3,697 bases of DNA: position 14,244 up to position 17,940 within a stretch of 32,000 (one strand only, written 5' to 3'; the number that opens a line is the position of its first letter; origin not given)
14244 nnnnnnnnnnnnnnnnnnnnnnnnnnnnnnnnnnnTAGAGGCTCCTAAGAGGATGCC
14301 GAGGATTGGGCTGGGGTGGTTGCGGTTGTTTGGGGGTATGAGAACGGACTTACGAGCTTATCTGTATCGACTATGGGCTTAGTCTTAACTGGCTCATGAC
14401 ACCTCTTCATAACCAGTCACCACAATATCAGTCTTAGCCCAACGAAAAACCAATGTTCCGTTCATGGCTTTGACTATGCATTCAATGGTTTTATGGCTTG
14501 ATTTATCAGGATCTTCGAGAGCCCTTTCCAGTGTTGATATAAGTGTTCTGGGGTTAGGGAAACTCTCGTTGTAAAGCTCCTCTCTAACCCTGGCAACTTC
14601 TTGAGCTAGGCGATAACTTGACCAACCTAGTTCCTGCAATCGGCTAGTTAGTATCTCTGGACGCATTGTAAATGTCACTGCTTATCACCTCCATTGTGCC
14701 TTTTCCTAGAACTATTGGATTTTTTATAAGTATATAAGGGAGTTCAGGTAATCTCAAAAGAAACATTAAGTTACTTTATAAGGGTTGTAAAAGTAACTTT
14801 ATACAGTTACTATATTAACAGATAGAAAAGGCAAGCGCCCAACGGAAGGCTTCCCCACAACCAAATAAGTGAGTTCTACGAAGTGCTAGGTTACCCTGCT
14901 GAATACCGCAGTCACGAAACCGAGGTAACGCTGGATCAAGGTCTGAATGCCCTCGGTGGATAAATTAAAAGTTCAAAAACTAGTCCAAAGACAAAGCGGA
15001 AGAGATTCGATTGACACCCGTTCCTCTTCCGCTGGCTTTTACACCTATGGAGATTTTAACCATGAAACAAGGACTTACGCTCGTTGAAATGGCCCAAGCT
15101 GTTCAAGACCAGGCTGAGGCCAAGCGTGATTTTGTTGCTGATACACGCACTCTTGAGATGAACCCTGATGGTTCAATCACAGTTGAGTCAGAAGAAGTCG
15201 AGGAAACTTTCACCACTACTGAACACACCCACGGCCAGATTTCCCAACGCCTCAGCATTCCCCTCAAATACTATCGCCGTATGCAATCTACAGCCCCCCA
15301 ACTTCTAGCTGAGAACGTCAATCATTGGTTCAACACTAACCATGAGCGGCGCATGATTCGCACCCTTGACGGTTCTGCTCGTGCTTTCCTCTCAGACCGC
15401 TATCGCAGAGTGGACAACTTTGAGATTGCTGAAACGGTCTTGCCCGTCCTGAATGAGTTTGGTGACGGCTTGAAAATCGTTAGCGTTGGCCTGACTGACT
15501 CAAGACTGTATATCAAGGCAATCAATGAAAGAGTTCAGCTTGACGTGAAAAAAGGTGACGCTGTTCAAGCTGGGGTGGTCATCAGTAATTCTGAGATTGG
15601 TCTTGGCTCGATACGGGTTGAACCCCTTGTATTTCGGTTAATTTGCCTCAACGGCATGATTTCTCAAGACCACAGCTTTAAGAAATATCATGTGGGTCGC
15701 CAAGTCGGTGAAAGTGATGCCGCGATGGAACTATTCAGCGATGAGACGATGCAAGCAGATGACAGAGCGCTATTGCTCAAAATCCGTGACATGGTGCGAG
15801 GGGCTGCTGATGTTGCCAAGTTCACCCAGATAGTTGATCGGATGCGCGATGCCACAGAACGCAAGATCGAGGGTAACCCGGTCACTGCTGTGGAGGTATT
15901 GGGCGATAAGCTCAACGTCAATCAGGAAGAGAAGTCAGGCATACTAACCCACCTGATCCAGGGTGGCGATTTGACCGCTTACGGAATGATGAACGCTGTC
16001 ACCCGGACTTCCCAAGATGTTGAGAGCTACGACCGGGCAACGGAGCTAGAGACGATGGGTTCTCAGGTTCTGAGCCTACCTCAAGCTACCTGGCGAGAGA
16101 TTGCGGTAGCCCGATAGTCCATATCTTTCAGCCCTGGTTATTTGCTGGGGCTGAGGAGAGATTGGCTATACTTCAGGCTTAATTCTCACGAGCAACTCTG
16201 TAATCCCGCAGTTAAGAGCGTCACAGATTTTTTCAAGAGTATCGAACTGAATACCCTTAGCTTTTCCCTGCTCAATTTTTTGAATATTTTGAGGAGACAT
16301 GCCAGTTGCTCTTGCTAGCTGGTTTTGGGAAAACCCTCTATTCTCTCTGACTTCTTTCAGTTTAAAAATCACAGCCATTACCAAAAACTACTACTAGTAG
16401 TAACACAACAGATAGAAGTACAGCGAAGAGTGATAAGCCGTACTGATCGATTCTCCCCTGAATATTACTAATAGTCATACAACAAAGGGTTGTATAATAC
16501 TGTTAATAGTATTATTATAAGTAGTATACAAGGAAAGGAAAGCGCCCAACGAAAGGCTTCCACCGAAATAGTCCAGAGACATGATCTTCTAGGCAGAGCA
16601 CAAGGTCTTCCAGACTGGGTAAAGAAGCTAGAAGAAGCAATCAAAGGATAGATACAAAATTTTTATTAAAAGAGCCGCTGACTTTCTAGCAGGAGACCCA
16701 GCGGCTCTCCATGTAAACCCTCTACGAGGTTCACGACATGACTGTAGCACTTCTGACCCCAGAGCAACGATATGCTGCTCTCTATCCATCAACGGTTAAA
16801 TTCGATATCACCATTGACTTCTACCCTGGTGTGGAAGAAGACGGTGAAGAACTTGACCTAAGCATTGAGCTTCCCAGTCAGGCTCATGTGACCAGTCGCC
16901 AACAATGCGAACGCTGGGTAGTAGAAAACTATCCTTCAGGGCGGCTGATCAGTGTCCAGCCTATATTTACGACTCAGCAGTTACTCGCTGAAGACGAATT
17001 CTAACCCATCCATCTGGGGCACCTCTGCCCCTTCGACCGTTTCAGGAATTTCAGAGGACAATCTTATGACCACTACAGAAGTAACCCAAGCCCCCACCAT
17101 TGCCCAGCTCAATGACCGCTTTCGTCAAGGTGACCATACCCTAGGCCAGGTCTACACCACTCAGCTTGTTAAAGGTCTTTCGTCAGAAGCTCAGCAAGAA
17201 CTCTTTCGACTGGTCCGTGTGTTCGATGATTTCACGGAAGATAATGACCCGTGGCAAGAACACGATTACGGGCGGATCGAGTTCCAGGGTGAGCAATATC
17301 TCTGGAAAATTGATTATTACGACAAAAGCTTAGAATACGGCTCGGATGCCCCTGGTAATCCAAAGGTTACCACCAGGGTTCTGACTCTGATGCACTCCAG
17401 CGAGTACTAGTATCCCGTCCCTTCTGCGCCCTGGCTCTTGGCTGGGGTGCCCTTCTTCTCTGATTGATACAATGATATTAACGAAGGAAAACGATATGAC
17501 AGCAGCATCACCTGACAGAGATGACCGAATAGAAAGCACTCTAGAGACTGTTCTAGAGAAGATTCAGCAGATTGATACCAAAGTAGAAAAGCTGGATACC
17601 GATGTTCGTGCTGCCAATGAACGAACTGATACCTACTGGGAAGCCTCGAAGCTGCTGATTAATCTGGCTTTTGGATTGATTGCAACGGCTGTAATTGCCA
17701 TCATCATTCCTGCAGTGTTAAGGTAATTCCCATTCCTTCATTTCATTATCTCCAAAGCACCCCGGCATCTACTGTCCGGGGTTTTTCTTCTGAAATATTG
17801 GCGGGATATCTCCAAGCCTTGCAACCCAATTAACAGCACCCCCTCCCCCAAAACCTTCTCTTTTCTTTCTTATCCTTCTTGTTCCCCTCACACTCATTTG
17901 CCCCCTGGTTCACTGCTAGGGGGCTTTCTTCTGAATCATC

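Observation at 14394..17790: Two parallel regulator / promoter / structured-leader modules driving DUF932 and DUF3768 genes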

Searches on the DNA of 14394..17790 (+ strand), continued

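Call 74: search_rna_families(sources=[L004, L092, L093, L189, L190, L191, L192, L193, L009, L018, L187, L006, L186, L184, L085, L086, L087, L089, L008, L185], threshold=gathering)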
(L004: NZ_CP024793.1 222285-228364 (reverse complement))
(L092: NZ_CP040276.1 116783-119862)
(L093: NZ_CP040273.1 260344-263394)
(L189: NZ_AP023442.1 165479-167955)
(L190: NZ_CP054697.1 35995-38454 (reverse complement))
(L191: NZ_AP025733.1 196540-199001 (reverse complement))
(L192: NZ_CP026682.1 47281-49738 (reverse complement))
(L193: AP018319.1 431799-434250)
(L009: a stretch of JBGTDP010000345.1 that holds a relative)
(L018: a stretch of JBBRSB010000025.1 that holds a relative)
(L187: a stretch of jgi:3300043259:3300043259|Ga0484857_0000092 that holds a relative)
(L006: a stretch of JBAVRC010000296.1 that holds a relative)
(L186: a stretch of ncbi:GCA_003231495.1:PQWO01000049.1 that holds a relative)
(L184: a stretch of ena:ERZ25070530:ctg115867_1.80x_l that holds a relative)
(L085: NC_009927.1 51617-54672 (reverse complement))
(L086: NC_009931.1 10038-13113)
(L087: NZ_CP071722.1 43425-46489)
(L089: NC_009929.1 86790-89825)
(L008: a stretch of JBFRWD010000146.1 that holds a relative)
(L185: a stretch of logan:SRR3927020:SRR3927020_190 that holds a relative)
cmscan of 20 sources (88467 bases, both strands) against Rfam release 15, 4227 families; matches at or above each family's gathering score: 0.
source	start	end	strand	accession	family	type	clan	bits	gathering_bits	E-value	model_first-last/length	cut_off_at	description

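Call 105: build_rna_model(alignment_id=A10, structure=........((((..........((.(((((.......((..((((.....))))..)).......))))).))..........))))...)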
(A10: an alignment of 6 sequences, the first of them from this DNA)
Model R2 built from alignment A10 (6 sequences, 90 columns); structure: as given.
model positions 88; base pairs 17; branch points 0; effective number of sequences 1.3; information 0.647 bits per position. Calibrated on 0.2 Mb of random sequence (short: E-values are rough).
structure used (alignment columns):
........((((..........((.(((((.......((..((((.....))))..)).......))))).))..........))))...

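Call 108: search_with_rna_model(model_id=R1, sources=[L096, L097, L098, L099, L100, L101, L102, L103, L104, L105, L106, L107, L108, L109, L110, L111, L112, L113, L114, L115, L116, L117, L118, L119, L120, L121, L122, L123, L124, L125, L126, L127, L128, L129, L130, L131, L132, L133, L134, L135, L136, L137, L138, L139, L140], max_evalue=0.1)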
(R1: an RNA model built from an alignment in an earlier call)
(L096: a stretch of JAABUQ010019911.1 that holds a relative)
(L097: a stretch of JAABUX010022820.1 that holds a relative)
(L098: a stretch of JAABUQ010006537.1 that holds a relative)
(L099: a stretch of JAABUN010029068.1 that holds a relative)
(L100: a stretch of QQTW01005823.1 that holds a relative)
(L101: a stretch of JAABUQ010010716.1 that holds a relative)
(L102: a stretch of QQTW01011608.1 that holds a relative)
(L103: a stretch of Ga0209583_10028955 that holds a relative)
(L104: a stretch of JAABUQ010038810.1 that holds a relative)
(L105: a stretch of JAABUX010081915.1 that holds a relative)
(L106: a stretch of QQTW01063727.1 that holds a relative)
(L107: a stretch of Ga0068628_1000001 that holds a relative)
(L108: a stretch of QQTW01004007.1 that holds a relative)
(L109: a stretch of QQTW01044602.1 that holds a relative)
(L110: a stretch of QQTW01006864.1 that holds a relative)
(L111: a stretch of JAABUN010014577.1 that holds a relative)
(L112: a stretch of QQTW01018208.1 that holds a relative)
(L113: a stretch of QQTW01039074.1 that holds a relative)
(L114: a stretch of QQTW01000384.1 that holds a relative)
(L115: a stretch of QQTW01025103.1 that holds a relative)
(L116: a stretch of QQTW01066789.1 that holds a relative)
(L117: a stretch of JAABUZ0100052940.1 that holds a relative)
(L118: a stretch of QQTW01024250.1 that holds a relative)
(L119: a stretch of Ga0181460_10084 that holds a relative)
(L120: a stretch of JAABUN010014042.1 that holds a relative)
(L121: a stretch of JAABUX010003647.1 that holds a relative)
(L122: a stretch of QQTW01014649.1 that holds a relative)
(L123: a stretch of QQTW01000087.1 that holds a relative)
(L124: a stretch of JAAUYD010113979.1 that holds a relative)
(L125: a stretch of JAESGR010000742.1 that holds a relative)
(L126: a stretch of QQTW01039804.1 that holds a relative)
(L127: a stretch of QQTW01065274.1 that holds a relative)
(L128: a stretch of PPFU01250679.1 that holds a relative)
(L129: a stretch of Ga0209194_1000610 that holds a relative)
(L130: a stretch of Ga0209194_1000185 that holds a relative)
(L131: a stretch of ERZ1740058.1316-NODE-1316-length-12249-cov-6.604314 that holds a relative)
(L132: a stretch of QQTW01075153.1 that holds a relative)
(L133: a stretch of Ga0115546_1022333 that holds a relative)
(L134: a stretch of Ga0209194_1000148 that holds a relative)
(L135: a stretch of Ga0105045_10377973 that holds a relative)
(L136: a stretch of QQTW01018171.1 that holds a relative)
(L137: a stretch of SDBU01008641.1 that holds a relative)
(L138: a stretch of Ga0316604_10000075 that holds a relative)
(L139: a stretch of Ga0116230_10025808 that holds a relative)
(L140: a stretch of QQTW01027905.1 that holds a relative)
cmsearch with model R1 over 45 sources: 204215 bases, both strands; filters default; matches with E-value up to 0.1: 14.
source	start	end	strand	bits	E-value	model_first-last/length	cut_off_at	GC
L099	609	664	+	25.8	1.1e-05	1-54/54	no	0.41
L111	7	55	+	25.6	1.4e-05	8-54/54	no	0.41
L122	1992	2047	+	24.1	4e-05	1-54/54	no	0.39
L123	2019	2074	+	23.1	8.1e-05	1-54/54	no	0.41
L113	905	961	+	21.5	0.00025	1-54/54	no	0.54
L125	2433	2488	+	20.6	0.00046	1-54/54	no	0.43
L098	1644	1698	+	20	0.00073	1-54/54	no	0.53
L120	1916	1972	+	18.8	0.0017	1-54/54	no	0.49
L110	868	917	+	16.3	0.0095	1-54/54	no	0.5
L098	4862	4916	+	14.1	0.047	1-54/54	no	0.55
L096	1455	1510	+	13.7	0.059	1-54/54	no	0.55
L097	1455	1510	+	13.7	0.059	1-54/54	no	0.55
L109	32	86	+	13.6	0.064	1-54/54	no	0.58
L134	1799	1834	-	13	0.098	1-54/54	no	0.44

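Call 109: search_with_rna_model(model_id=R2, sources=[window, L001, L091, L004, L092, L093, L190], max_evalue=0.01, make_alignment=true, show_alignments=0)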
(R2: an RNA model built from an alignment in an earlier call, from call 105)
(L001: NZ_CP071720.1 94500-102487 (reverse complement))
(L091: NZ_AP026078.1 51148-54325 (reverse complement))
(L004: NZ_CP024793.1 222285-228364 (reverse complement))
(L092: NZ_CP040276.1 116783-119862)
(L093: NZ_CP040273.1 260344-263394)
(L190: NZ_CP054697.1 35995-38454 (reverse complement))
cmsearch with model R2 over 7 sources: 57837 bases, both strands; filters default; matches with E-value up to 0.01: 7.
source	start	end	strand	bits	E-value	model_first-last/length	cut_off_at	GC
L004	2997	3084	+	111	5.4e-28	1-88/88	no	0.45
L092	1497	1584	+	110.8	6e-28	1-88/88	no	0.45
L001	4225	4313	+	106.2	1.2e-26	1-88/88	no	0.43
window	16564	16652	+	106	1.3e-26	1-88/88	no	0.44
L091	1533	1621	+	104.2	4.3e-26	1-88/88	no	0.44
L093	1468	1555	+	98.4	1.7e-24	1-88/88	no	0.44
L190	1282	1369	+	30.3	1.9e-05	1-88/88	no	0.45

Alignment A11: 7 matches aligned to the model, 95 columns, each read 5' to 3' on its own strand. Consensus structure (alignment columns), stored with it:
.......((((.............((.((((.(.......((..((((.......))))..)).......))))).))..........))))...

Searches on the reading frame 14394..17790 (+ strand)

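Call 75: search_protein_families(library=pfam, proteins=[L190:1598-2395:+, L191:1617-2303:+, L192:1623-2189:+, L189:1628-2215:+, L193:1647-1898:+, L004:3350-3718:+], max_evalue=0.01)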
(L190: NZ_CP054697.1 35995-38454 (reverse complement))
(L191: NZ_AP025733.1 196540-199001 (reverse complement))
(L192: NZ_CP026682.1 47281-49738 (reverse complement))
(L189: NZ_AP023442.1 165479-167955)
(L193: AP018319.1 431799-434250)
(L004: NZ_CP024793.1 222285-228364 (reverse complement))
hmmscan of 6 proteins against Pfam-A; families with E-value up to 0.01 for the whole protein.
L190:1598-2395:+ (265 aa): 0 families

L191:1617-2303:+ (228 aa): 0 families

L192:1623-2189:+ (188 aa): 0 families

L189:1628-2215:+ (195 aa): 0 families

L193:1647-1898:+ (83 aa): 0 families

L004:3350-3718:+ (122 aa): 5 families
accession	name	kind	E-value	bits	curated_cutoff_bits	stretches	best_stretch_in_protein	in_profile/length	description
PF13560.12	HTH_31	-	1.3e-07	32.3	27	1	31-76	2-42/64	Helix-turn-helix domain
PF12844.13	HTH_19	-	7.1e-07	29.5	30.2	1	32-86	1-48/64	Helix-turn-helix domain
PF01381.28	HTH_3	-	9.1e-06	26.1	23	1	35-65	1-31/55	Helix-turn-helix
PF13413.12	HTH_25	-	1.1e-05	25.6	24.6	1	34-65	1-32/62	Helix-turn-helix domain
PF13443.12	HTH_26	-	0.0065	17.1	22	0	34-64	1-31/63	Cro/C1-type HTH DNA-binding domain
